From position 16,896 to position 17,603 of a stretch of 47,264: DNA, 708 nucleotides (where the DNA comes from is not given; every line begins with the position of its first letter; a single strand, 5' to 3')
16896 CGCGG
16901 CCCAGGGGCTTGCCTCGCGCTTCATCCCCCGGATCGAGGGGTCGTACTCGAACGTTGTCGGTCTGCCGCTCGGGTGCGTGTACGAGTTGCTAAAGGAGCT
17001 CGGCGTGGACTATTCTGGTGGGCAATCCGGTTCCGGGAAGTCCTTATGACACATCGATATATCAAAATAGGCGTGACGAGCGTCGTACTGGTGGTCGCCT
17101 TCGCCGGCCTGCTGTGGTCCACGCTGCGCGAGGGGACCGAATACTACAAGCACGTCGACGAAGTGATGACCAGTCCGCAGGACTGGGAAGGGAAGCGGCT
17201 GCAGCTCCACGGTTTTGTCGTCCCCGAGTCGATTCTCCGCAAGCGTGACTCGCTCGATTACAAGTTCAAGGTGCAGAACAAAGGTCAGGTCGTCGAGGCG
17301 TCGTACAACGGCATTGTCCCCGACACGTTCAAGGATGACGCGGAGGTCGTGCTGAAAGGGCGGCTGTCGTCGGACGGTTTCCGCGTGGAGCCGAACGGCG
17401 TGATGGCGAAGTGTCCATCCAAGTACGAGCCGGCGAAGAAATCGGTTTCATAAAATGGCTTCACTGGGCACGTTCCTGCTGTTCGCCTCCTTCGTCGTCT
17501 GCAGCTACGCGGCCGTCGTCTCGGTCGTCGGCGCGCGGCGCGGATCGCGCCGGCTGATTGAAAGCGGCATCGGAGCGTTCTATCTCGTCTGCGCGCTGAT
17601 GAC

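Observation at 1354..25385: Most intergenic gaps are filled by long imperfect hairpins assembled from 7-9 nt tandem units, in several sequence families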

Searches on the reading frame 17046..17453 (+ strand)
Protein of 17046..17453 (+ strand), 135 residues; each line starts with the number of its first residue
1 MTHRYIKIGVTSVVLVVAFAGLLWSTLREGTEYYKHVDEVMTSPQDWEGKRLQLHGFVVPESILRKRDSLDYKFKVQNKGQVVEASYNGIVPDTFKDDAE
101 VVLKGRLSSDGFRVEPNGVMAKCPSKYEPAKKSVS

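Call 56: find_encoding_contigs(protein=window:17046-17453:+, flank=8000, max_places=10)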
Protein window:17046-17453:+ (135 aa): 1 contig read that carries it; 1 place shown.
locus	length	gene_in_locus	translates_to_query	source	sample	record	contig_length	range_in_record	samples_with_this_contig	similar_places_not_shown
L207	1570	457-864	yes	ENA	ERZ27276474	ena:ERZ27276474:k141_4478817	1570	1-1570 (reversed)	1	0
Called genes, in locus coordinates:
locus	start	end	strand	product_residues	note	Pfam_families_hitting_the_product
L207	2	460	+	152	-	?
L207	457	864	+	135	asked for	PF03100:CcmE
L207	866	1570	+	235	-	?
